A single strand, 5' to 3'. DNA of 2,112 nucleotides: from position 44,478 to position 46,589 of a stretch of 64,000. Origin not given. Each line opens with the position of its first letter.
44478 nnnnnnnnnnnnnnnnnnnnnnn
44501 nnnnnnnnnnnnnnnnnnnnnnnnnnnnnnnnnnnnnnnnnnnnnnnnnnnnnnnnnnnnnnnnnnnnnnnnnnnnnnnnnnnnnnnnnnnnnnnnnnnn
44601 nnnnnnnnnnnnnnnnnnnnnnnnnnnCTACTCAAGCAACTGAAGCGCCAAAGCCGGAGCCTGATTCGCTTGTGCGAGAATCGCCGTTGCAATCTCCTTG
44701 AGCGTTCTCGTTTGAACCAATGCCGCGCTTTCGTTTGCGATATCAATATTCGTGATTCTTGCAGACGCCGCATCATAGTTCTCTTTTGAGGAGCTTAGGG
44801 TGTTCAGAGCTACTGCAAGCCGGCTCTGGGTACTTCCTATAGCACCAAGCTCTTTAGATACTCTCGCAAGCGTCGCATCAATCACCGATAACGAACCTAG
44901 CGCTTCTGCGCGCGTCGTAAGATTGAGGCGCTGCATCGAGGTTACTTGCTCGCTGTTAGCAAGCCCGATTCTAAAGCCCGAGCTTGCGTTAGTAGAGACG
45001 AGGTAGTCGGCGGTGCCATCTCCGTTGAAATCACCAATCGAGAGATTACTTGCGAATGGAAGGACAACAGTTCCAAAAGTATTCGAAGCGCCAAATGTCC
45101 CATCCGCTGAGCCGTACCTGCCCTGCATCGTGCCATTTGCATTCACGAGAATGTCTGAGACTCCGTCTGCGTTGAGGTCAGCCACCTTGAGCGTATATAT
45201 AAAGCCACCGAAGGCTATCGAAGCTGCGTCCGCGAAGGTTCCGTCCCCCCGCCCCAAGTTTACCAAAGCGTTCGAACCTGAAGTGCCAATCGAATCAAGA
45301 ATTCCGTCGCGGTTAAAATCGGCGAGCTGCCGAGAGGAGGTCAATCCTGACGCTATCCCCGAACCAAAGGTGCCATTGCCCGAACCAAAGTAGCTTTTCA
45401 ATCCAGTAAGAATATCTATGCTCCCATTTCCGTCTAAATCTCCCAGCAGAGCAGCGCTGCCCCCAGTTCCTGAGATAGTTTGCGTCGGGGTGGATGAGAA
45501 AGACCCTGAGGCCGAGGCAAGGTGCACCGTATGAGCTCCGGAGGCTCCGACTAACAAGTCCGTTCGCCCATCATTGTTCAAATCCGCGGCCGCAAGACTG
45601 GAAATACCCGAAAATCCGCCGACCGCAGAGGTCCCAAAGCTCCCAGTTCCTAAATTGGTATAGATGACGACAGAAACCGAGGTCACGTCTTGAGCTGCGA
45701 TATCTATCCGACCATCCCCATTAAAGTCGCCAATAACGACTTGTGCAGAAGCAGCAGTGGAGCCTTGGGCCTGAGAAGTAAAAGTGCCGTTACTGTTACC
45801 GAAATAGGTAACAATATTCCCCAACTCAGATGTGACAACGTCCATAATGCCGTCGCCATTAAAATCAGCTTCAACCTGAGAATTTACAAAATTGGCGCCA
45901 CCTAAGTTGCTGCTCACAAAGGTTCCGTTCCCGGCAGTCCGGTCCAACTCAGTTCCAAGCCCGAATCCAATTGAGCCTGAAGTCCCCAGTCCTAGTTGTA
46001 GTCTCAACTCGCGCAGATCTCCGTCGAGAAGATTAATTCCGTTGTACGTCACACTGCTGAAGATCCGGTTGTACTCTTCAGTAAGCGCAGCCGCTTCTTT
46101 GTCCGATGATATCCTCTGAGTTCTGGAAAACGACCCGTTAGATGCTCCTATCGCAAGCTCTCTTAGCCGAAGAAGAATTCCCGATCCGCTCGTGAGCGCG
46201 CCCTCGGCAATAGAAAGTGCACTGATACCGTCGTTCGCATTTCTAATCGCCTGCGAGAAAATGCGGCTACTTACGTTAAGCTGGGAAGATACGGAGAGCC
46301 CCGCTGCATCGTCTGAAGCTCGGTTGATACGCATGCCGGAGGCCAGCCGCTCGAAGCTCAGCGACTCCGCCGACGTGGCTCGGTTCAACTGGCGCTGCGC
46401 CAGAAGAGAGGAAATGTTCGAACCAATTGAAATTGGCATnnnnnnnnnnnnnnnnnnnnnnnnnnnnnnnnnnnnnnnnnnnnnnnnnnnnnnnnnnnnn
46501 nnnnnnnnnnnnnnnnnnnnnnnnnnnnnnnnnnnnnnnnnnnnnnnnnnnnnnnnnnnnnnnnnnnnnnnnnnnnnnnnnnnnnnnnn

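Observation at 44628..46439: Flagellin whose hypervariable domain is an FG-GAP (integrin-alpha-like) beta-propeller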

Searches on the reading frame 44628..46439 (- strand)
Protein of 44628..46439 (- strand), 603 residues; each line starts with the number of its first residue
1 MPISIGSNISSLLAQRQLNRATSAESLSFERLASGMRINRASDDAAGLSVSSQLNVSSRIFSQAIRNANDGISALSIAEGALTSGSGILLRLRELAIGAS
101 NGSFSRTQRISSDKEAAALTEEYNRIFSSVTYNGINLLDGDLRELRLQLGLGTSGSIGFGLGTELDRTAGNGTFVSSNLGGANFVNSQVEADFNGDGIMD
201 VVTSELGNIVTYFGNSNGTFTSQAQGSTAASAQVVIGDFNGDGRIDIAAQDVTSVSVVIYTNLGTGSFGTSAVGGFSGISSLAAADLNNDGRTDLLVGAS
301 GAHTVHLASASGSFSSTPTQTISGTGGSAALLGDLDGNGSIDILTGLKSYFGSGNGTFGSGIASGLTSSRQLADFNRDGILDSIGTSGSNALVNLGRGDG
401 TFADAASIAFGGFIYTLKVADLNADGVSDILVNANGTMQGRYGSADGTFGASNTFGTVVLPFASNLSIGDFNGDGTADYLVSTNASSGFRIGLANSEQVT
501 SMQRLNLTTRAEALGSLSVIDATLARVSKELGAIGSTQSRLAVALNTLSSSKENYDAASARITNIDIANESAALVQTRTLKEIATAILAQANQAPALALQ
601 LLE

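Call 3: search_protein_families(library=pfam, proteins=[window:44628-46439:-], max_evalue=1)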
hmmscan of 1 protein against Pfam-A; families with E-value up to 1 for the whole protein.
window:44628-46439:- (603 aa): 9 families
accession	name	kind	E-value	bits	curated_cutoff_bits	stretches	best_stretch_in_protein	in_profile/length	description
PF13517.12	FG-GAP_3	-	7.3e-41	139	26.9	6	238-297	1-61/61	FG-GAP-like repeat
PF00669.25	Flagellin_N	-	4.8e-30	104.9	26.6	1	6-140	2-136/139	Bacterial flagellin N-terminal helical region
PF01839.29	FG-GAP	-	2.5e-22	78.8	22.1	5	280-302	3-25/37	FG-GAP repeat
PF00700.27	Flagellin_C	-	1.1e-13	51.7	23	1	518-602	2-86/86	Bacterial flagellin C-terminal helical region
PF00404.24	Dockerin_1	-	1.6e-05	25.4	22.9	2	237-294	2-45/57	Dockerin type I domain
PF16743.10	PliI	-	0.012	15.8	27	0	402-446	47-91/123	Periplasmic lysozyme inhibitor of I-type lysozyme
PF23743.1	Beta-prop_BBS7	-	0.016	14.9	27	0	276-299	218-241/299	BBS7 beta-propeller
PF10727.15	Rossmann-like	-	0.11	12.7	23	0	139-168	7-36/131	Rossmann-like domain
PF23727.1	Beta-prop_FAM234A_B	-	0.27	10.1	26.4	0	416-437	130-151/467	FAM234A/B beta-propeller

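Call 4: search_protein_families(library=ncbifam, proteins=[window:44628-46439:-], max_evalue=1)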
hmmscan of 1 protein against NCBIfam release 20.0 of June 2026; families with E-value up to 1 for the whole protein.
window:44628-46439:- (603 aa): 25 families
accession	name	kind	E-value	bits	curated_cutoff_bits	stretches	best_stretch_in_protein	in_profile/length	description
NF006468.0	PRK08869.1-3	subfamily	3.5e-59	200.8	436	2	1-163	1-163/378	polar flagellin E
NF006466.0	PRK08869.1-1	subfamily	2.2e-55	188.8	426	2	1-158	1-158/377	flagellin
NF009444.0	PRK12802.1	equivalog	1.2e-53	182.4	332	2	2-241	2-248/282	flagellin domain-containing protein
NF006469.0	PRK08869.1-4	equivalog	1.5e-51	175.9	627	2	1-157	1-157/377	flagellin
NF038071.1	lat_flg_LafA_2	exception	1.6e-38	132.7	365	2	1-166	1-169/284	lateral flagellin LafA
NF009448.0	PRK12806.1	equivalog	3.9e-38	131.4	531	2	1-275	1-250/475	flagellin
NF009446.0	PRK12804.1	subfamily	2.5e-37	129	352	2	5-143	3-142/301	flagellin Hag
NF006467.0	PRK08869.1-2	subfamily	2.7e-37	128.8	443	2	4-204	4-204/400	flagellin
NF006470.0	PRK08869.1-5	equivalog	2.8e-37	128.9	423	2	4-257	3-248/388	flagellin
NF005294.0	PRK06819.1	subfamily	3.4e-37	128.8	387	2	5-205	5-202/376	FliC/FljB family flagellin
NF009449.0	PRK12807.1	subfamily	3.5e-31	108.8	347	2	5-140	3-138/287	flagellin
NF005953.0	PRK08026.1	subfamily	2.8e-30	106.4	619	2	5-150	5-149/548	FliC/FljB family flagellin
NF009445.0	PRK12803.1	equivalog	2e-29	102.9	450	2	5-138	3-136/335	flagellin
NF009450.0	PRK12808.1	equivalog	5.7e-28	98.7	476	2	5-141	3-139/476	flagellin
NF009447.0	PRK12805.1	equivalog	4.9e-24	85.3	404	2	5-141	3-139/287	FliC/FljB family flagellin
TIGR02550.1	flagell_flgL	equivalog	1.5e-15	57.5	127.2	2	15-122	12-119/387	flagellar hook-associated protein FlgL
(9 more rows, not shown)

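Call 5: search_solved_structures(query=window:44628-46439:-, max_evalue=1, show_alignments=2)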
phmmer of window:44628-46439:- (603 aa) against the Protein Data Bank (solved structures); distinct sequences matched with E-value up to 1: 95 (the best 60 are shown).
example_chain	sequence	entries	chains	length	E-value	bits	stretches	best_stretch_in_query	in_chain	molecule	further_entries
9rcb_A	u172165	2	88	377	1.8e-46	162.2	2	1-154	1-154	Flagellin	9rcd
9n8m_M1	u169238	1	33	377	7.1e-46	160.3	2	1-159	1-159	Flagellin C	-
9n8g_A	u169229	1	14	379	1.1e-43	153.1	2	1-163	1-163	Flagellin A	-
9n8a_A1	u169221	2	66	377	2.1e-43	152.2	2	1-157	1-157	Flagellin D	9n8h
9n8b_A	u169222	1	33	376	4.2e-43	151.1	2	3-157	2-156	Flagellin D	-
9p7r_A1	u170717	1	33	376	1.3e-42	149.5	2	1-168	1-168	Flagellin B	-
8jmv_A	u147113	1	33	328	1.2e-35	126.5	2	5-188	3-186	Flagella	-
9atl_A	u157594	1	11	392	1e-34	123.4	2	5-214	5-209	Flagellin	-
9oxj_A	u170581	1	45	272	3.5e-34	121.7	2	3-142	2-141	Flagellin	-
5wjt_A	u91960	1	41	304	3.7e-34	121.6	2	5-142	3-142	Flagellin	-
5maw_D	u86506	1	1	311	5.3e-34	121.1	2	5-142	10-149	Flagellin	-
5wjx_A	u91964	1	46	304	5.8e-34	121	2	5-142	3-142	Flagellin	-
5wjy_A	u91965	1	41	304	6.5e-34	120.8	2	5-142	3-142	Flagellin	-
5wjw_A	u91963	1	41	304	7.2e-34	120.7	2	5-142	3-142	Flagellin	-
5wjv_A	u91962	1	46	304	1.1e-33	120.1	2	5-142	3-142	Flagellin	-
3k8v_A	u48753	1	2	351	9.5e-26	93.9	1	25-161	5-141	Flagellin homolog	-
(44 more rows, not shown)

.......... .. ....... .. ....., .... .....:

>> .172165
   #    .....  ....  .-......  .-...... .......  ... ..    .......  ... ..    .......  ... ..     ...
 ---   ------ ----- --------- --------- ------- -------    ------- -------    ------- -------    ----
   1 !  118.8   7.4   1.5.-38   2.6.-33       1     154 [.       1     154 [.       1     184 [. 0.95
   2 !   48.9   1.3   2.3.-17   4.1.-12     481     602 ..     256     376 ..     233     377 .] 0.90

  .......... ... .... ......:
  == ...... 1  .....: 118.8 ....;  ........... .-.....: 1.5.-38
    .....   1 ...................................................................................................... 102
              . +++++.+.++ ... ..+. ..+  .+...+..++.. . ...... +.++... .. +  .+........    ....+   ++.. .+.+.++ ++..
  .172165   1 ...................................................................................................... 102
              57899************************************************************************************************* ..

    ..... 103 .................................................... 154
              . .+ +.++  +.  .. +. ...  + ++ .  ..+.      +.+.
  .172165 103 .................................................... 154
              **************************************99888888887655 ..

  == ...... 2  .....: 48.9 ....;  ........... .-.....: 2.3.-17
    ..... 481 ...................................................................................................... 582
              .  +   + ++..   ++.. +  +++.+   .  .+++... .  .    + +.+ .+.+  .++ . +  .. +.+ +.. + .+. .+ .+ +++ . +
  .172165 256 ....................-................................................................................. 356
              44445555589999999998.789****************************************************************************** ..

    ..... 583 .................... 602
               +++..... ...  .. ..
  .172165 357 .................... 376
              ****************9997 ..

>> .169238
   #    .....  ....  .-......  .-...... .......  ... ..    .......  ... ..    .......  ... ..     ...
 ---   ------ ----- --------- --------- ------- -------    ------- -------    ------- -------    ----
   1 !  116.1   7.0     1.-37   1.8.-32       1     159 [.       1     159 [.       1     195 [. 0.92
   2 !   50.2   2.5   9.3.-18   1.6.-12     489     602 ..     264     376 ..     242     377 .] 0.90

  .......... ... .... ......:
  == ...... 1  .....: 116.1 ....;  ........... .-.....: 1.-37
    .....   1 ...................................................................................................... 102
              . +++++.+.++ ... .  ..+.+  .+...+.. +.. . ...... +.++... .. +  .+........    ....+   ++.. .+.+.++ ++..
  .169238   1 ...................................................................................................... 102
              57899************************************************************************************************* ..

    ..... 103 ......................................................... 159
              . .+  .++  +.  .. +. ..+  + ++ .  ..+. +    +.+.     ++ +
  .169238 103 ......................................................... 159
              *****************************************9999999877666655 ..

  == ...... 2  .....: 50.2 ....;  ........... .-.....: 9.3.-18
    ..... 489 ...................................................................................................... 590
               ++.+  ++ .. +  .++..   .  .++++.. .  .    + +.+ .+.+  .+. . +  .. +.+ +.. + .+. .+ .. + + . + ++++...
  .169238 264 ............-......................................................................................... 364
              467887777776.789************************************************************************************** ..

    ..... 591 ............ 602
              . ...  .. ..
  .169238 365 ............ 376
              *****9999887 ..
